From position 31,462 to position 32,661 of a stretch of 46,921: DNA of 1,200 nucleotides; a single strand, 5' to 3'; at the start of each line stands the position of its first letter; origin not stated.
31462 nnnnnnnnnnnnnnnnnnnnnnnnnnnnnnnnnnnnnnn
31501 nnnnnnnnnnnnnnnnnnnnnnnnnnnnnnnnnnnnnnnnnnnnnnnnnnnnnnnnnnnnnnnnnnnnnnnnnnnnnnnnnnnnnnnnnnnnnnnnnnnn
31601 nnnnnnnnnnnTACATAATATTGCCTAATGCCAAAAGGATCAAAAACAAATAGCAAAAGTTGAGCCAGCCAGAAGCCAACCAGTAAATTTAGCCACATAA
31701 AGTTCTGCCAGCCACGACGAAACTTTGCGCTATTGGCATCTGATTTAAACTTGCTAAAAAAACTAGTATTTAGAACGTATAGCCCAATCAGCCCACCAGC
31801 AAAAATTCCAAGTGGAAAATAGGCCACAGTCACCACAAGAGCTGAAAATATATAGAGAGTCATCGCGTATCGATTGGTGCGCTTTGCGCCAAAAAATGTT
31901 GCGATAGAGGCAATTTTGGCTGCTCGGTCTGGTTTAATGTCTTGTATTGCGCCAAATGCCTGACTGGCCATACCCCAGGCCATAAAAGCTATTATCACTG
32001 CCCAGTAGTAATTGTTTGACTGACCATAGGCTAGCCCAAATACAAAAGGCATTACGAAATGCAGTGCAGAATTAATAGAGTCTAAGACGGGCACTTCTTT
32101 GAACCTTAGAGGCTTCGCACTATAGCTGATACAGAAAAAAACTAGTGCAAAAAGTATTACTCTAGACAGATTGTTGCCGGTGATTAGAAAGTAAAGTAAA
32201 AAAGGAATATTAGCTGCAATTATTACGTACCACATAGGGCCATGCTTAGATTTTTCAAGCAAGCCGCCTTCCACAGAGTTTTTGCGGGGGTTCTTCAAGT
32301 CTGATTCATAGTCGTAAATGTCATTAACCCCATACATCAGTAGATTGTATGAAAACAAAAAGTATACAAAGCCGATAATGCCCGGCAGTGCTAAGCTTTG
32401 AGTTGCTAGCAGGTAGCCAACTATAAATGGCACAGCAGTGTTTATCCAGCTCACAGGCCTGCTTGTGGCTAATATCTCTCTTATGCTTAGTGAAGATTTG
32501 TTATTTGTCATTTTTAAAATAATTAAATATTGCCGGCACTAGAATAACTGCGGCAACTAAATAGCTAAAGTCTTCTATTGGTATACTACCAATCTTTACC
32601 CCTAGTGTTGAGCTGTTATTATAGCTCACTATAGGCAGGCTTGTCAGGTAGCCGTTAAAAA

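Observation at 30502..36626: Complete C50-style carotenoid gene cluster in an otherwise minimal housekeeping context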

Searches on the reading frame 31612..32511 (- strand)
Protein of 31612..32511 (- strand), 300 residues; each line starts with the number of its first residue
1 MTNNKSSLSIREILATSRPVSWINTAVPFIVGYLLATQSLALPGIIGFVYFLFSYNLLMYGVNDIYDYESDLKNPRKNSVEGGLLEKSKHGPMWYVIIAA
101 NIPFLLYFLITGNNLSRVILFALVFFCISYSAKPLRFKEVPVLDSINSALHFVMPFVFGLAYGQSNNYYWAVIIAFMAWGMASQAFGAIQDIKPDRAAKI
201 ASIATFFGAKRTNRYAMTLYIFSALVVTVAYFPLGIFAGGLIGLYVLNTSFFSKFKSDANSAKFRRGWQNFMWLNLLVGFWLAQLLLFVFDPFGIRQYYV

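Call 34: search_protein_representatives(protein=window:31612-32511:-)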
Query: 300 residues. Proteins with E-value up to 0.001 (for the whole library): 1300; up to 1e-10: 772; up to 1e-30: 101. The best 150 are listed.
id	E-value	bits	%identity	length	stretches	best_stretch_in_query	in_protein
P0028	6.7e-127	439.2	64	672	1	4-300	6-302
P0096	2.6e-105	368.3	60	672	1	5-296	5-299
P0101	2.1e-87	309.5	51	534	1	8-292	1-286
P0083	2.8e-84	299.3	53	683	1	10-294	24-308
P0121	8.4e-70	251.7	44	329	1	6-293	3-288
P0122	2.9e-68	246.7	47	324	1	8-295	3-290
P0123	3.5e-68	246.4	42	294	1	1-289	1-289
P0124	4.8e-68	246.0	44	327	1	5-295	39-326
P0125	1.7e-67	244.2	48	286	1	12-286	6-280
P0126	1.7e-67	244.2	44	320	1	10-284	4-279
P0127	3.0e-66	240.1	45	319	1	13-296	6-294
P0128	3.2e-65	236.7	43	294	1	7-288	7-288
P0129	4.5e-64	232.9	41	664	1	7-296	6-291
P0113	5.1e-64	232.8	46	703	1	7-288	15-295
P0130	1.4e-63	231.3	44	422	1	13-288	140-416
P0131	2.0e-63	230.8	44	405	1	11-287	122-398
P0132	2.3e-63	230.6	45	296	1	7-283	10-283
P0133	1.2e-62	228.3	42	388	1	8-287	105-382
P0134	1.8e-62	227.7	43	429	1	11-287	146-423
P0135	2.1e-61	224.1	42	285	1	10-289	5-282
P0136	2.6e-60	220.6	43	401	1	13-294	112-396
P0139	5.5e-57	209.7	46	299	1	13-280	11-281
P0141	1.3e-55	205.2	38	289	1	7-288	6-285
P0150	1.4e-52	195.2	39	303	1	7-294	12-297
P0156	2.6e-48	181.2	40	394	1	15-289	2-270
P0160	1.4e-47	178.8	38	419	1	13-283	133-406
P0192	2.4e-35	138.6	36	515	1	12-287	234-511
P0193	7.0e-35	137.1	33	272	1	8-287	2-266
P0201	2.3e-32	128.8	32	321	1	6-293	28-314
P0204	5.3e-32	127.6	38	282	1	10-287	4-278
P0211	3.9e-31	124.8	34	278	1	8-283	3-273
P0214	9.3e-31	123.6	37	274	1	10-288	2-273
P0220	1.5e-29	119.6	37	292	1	6-282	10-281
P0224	5.0e-29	117.9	37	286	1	8-285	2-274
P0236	6.4e-28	114.2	34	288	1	13-283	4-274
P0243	3.4e-27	111.8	38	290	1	9-281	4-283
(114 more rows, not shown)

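Call 35: list_cluster_members(proteins=[P0121, P0122, P0123, P0124, P0125, P0126, P0127, P0128, P0132, P0135])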
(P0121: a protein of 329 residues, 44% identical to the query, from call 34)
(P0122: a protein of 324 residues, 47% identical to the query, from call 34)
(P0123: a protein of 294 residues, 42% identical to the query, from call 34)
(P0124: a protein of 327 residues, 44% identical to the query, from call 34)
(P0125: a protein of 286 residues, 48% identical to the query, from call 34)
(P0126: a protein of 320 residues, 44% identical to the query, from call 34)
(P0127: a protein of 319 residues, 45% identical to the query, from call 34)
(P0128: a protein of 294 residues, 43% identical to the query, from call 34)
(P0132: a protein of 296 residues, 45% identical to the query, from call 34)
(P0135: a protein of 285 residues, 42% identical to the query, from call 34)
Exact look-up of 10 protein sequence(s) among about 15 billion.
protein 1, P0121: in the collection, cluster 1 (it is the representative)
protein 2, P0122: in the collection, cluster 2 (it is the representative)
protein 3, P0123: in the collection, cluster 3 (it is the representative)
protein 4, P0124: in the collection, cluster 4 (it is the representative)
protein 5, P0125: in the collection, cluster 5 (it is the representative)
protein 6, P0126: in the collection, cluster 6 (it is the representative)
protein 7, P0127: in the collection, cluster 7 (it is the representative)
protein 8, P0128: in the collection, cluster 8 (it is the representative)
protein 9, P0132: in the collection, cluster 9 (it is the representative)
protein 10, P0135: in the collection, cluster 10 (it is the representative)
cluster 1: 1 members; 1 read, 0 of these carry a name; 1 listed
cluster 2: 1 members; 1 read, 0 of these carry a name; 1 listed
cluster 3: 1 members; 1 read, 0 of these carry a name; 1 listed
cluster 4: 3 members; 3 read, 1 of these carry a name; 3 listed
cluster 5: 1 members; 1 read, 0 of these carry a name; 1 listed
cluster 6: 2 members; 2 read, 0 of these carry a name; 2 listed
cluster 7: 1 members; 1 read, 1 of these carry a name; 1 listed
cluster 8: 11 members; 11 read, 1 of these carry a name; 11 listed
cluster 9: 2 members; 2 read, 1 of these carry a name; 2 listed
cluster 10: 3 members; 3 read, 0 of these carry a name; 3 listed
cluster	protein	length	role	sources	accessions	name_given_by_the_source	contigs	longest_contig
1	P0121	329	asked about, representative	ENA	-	-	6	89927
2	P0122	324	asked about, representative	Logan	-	-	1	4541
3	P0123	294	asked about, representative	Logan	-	-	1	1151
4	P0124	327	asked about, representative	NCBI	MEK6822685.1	MAG: prenyltransferase, partial [Nanoarchaeota archaeon]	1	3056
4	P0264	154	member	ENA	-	-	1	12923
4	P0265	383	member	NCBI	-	-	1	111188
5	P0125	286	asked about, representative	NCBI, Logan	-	-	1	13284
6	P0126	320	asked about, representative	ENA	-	-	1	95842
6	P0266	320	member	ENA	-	-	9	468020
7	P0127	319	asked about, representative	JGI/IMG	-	4-hydroxybenzoate polyprenyltransferase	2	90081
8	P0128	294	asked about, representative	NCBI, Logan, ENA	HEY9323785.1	MAG TPA: prenyltransferase [Agromyces sp.]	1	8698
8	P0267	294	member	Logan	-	-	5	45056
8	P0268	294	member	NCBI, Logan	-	-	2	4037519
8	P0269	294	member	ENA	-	-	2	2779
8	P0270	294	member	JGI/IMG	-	-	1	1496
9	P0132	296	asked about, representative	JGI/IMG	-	-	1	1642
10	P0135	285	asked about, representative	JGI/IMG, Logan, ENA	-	-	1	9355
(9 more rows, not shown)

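Call 36: search_protein_families(library=ncbifam, proteins=[P0128, P0124, P0132, P0121, P0130, P0192], max_evalue=1e-10)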
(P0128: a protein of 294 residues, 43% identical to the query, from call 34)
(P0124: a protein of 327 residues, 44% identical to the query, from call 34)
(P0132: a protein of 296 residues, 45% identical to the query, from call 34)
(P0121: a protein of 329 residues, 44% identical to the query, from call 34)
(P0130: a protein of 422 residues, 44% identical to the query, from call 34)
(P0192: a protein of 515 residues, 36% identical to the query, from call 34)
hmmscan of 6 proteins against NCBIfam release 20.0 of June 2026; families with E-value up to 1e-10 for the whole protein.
P0128 (294 aa): 3 families
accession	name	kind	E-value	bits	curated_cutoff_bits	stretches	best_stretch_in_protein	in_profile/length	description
NF009608.0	PRK13105.1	equivalog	3.3e-134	446.6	217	1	7-291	6-290/291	prenyltransferase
NF010119.0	PRK13595.1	equivalog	8.6e-48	163.3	248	1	9-288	11-284/292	prenyltransferase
NF009516.0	PRK12875.1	equivalog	3.1e-46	157.8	205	1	9-290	16-289/292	prenyltransferase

P0124 (327 aa): 4 families
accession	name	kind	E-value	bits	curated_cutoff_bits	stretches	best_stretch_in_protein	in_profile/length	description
NF009608.0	PRK13105.1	equivalog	7.3e-76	255.1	217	1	44-320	9-288/291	prenyltransferase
NF010119.0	PRK13595.1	equivalog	3.1e-41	141.8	248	1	42-323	10-288/292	prenyltransferase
NF009516.0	PRK12875.1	equivalog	1.5e-39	135.8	205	1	44-319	17-287/292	prenyltransferase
NF009523.0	PRK12884.1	equivalog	5.8e-11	42.1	269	1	56-317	16-272/279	prenyltransferase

P0132 (296 aa): 3 families
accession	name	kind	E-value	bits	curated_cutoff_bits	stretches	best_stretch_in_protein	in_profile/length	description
NF009608.0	PRK13105.1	equivalog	4.6e-86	288.6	217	1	12-288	8-287/291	prenyltransferase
NF010119.0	PRK13595.1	equivalog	7.3e-53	179.9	248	1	9-281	8-277/292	prenyltransferase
NF009516.0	PRK12875.1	equivalog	9.7e-45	152.9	205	1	16-290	20-289/292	prenyltransferase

P0121 (329 aa): 5 families
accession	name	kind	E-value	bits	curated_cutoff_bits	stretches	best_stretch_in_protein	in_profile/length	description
NF009608.0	PRK13105.1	equivalog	2.5e-98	328.8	217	1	7-284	9-288/291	prenyltransferase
NF010119.0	PRK13595.1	equivalog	3.5e-46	158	248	1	5-234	10-237/292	prenyltransferase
NF009516.0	PRK12875.1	equivalog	1e-38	133.1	205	1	10-242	20-250/292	prenyltransferase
NF009523.0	PRK12884.1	equivalog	5.3e-16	58.6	269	1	8-225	8-216/279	prenyltransferase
NF005742.0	PRK07566.1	equivalog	5e-11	42.3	313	1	10-223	31-249/315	chlorophyll synthase ChlG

P0130 (422 aa): 6 families
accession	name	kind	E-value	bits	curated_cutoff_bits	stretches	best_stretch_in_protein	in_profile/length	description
NF009608.0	PRK13105.1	equivalog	7.6e-124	412.6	217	1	133-418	5-289/291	prenyltransferase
NF010119.0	PRK13595.1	equivalog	2e-41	142.4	248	1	134-357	9-230/292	prenyltransferase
NF009516.0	PRK12875.1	equivalog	1.3e-38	132.8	205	1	131-419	11-290/292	prenyltransferase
TIGR03462.1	CarR_dom_SF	subfamily_domain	4.9e-14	52.6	39.4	1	4-98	2-89/89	lycopene cyclase domain-containing protein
TIGR01475.1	ubiA_other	subfamily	2.1e-11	43.8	180.8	1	160-412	25-274/282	UbiA-like polyprenyltransferase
NF009523.0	PRK12884.1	equivalog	5.8e-11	42.1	269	1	154-357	21-216/279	prenyltransferase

P0192 (515 aa): 4 families
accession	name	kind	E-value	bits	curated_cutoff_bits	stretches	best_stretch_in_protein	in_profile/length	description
NF009608.0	PRK13105.1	equivalog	9.5e-59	198.9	217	1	227-514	4-289/291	prenyltransferase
NF010119.0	PRK13595.1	equivalog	1.7e-36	126.3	248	1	232-486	12-259/292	prenyltransferase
NF009516.0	PRK12875.1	equivalog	5.4e-32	111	205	1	227-508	12-283/292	prenyltransferase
TIGR03462.1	CarR_dom_SF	subfamily_domain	4.2e-11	43.2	39.4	1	151-219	18-85/89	lycopene cyclase domain-containing protein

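Call 42: find_encoding_contigs(protein=P0266, flank=8000, max_places=2)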
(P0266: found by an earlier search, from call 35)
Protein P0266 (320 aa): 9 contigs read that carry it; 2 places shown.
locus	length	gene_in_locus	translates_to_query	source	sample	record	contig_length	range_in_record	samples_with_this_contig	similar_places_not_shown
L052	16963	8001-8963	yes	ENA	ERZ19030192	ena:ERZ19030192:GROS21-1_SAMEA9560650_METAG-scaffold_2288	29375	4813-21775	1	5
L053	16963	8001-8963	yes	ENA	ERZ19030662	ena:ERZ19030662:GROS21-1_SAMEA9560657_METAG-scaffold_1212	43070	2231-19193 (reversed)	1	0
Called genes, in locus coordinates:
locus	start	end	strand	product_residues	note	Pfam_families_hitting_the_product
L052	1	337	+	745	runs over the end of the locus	PF01627:Hpt, PF02518:HATPase_c, PF01584:CheW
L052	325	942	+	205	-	PF13690:CheX (weak), PF04509:CheC (weak)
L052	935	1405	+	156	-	PF03975:CheD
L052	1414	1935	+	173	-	PF01869:BcrAD_BadFG (weak)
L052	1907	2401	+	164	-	-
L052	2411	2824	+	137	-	PF00072:Response_reg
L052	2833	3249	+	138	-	-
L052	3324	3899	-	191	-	-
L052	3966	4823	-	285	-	-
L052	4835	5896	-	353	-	PF00348:polyprenyl_synt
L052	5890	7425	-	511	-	PF00070:Pyr_redox (faint), PF00890:FAD_binding_2 (faint), PF01266:DAO, PF01593:Amino_oxidase, PF03486:HI0933_like (faint), PF07992:Pyr_redox_2 (faint), PF13450:NAD_binding_8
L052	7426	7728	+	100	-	PF18916:Lycopene_cyc (weak)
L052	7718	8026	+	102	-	PF18916:Lycopene_cyc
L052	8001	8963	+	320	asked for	PF01040:UbiA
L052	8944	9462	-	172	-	PF14016:DUF4232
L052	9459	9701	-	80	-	-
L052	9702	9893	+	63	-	-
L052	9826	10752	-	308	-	PF07963:N_methyl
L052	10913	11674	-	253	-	PF01978:TrmB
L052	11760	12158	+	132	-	-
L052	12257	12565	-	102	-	-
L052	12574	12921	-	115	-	PF01022:HTH_5, PF12840:HTH_20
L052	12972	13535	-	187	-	PF28549:NDPSase_N, PF00293:NUDIX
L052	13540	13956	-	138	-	PF08570:DUF1761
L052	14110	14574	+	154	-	-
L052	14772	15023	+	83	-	-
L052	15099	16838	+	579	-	-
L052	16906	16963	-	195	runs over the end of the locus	-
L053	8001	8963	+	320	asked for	PF01040:UbiA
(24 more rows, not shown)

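Call 43: find_encoding_contigs(protein=P0121, flank=8000, max_places=2)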
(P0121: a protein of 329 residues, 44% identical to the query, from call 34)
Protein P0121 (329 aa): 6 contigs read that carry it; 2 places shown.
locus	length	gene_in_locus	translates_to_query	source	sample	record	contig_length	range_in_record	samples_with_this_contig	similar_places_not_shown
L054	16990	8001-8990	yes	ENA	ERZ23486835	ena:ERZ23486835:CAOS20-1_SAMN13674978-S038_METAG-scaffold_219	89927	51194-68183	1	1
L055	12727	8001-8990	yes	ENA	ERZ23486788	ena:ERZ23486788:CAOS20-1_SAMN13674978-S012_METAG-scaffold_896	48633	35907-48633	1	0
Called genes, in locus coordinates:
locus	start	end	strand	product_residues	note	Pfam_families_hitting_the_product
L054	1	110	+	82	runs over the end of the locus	-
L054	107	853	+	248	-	PF00657:Lipase_GDSL, PF13472:Lipase_GDSL_2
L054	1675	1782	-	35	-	-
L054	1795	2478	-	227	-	PF00175:NAD_binding_1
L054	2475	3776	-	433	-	-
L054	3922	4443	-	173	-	PF11303:DUF3105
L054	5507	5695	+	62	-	PF18930:DUF5679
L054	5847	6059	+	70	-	-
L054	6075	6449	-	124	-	-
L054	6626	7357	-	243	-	PF00535:Glycos_transf_2, PF10111:Glyco_tranf_2_2 (weak), PF13641:Glyco_tranf_2_3, PF13632:Glyco_trans_2_3 (weak)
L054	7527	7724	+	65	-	-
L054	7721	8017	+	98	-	PF18916:Lycopene_cyc (weak)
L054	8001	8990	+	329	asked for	PF01040:UbiA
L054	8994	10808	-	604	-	PF00009:GTP_EFTU, PF01926:MMR_HSR1 (weak), PF03144:GTP_EFTU_D2, PF22042:EF-G_D2 (weak), PF00679:EFG_C, PF21018:BipA_C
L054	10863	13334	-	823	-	PF01476:LysM (weak)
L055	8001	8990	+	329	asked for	PF01040:UbiA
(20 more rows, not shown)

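Call 55: list_cluster_members(proteins=[P0130, P0131, P0133, P0134, P0160, P0136, P0139, P0141, P0150, P0129])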
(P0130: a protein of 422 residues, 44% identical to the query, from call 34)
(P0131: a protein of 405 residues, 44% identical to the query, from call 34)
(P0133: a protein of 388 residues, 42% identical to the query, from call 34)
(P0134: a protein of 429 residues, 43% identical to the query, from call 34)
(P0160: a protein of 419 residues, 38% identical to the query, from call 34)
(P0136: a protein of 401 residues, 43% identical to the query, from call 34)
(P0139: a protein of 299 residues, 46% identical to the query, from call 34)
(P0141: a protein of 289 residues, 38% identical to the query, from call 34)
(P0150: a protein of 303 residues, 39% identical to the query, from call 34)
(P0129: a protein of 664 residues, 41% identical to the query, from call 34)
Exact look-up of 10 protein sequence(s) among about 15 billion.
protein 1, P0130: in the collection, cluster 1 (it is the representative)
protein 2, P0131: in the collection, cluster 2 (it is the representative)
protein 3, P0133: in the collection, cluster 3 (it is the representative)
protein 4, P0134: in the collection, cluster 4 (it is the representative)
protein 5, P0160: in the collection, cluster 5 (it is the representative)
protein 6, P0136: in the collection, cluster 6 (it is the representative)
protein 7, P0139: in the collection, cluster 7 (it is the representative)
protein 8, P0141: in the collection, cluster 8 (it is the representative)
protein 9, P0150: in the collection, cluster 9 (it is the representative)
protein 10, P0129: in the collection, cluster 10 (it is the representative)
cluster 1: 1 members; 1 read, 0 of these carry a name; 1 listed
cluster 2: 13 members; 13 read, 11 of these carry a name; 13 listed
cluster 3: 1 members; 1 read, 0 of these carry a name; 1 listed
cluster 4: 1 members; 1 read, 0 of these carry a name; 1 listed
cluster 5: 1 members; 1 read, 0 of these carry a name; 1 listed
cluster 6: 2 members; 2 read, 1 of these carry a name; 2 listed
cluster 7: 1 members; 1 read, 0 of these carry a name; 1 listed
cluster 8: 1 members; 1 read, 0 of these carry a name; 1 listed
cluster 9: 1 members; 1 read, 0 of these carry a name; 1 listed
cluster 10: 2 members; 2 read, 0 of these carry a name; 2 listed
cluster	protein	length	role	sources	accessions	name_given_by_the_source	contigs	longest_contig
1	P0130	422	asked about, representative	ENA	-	-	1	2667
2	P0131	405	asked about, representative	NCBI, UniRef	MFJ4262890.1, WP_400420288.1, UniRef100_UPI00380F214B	prenyltransferase [Paenarthrobacter nicotinovorans] | prenyltransferase n=1 Tax=Paenarthrobacter nicotinovorans TaxID=29320 RepID=UPI00380F214B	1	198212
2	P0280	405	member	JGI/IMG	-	lycopene cyclase domain-containing protein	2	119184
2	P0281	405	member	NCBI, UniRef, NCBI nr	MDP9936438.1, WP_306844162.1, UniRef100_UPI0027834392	lycopene cyclase domain-containing protein [Paenarthrobacter nicotinovorans] | prenyltransferase n=1 Tax=Paenarthrobacter nicotinovorans TaxID=29320 RepID=UPI0027834392 | prenyltransferase [Paenarthrobacter nicotinovorans]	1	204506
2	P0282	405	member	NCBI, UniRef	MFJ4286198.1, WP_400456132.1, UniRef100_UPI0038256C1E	prenyltransferase [Paenarthrobacter nicotinovorans] | prenyltransferase n=1 Tax=Paenarthrobacter nicotinovorans TaxID=29320 RepID=UPI0038256C1E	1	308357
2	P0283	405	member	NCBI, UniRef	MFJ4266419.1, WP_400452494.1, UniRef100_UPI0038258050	prenyltransferase [Paenarthrobacter nicotinovorans] | prenyltransferase n=1 Tax=Paenarthrobacter nicotinovorans TaxID=29320 RepID=UPI0038258050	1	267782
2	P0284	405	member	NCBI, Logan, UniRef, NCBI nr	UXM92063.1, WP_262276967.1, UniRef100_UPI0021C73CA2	prenyltransferase [Paenarthrobacter sp. JL.01a] | prenyltransferase n=1 Tax=Paenarthrobacter sp. JL.01a TaxID=2979324 RepID=UPI0021C73CA2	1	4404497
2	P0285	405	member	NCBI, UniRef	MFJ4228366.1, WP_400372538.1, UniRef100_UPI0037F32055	prenyltransferase [Paenarthrobacter nicotinovorans] | prenyltransferase n=1 Tax=Paenarthrobacter nicotinovorans TaxID=29320 RepID=UPI0037F32055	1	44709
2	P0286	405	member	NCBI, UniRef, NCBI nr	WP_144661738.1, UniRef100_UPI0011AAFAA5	prenyltransferase [Paenarthrobacter nicotinovorans] | prenyltransferase n=1 Tax=Paenarthrobacter nicotinovorans TaxID=29320 RepID=UPI0011AAFAA5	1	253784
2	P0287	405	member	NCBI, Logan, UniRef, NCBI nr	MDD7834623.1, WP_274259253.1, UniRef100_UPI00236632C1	prenyltransferase [Paenarthrobacter sp. AB444] | prenyltransferase n=1 Tax=Paenarthrobacter sp. AB444 TaxID=3025681 RepID=UPI00236632C1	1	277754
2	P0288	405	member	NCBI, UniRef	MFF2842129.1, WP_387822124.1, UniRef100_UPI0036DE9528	prenyltransferase [Paenarthrobacter sp. NPDC057981] | prenyltransferase n=1 Tax=Paenarthrobacter sp. NPDC057981 TaxID=3346297 ...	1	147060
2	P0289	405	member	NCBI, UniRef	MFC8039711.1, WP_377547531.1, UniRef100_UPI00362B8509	prenyltransferase [Paenarthrobacter sp. NPDC057355] | prenyltransferase n=1 Tax=Paenarthrobacter sp. NPDC057355 TaxID=3346105 ...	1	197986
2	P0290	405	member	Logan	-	-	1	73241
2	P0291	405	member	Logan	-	-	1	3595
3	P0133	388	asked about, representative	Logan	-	-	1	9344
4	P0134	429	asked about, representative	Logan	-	-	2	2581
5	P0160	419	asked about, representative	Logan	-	-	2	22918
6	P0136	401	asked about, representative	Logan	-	-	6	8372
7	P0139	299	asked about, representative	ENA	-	-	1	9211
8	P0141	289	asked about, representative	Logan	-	-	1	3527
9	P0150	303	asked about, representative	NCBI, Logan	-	-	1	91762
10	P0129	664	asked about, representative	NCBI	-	-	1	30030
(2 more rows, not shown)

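Call 60: find_encoding_contigs(protein=P0268, flank=7000, max_places=1)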
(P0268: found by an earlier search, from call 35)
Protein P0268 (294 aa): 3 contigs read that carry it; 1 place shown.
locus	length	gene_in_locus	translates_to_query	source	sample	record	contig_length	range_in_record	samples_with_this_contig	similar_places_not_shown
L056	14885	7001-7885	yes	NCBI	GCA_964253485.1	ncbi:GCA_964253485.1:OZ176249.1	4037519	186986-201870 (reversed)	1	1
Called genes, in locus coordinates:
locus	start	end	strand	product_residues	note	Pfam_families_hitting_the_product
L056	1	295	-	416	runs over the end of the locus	PF00762:Ferrochelatase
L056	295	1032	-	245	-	PF06778:Chlor_dismutase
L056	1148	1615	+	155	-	PF03013:Pyr_excise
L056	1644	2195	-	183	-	PF01047:MarR, PF12802:MarR_2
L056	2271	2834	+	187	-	PF00293:NUDIX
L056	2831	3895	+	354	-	PF00348:polyprenyl_synt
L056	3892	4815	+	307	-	PF00494:SQS_PSY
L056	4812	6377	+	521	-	PF00070:Pyr_redox (faint), PF00890:FAD_binding_2 (weak), PF01266:DAO, PF01593:Amino_oxidase, PF03486:HI0933_like (faint), PF12831:FAD_oxidored (faint), PF13450:NAD_binding_8, PF01266:DAO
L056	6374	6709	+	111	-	-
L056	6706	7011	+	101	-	PF18916:Lycopene_cyc (weak)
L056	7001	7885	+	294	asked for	PF01040:UbiA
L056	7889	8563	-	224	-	PF00392:GntR, PF07729:FCD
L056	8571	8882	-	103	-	PF12277:DUF3618 (weak)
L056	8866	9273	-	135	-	PF07332:Phage_holin_3_6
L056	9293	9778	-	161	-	-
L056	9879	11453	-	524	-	PF07992:Pyr_redox_2 (weak), PF01946:Thi4 (weak), PF03486:HI0933_like (weak), PF00890:FAD_binding_2, PF01134:GIDA (weak), PF01266:DAO, PF01593:Amino_oxidase, PF13450:NAD_binding_8, +2 more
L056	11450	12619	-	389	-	PF01208:URO-D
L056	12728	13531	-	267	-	-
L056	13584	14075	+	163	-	PF01047:MarR, PF12802:MarR_2, PF13412:HTH_24 (faint)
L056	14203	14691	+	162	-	-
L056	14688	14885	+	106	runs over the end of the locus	PF25213:HVO_A0261_N (weak), PF01022:HTH_5 (weak), PF12840:HTH_20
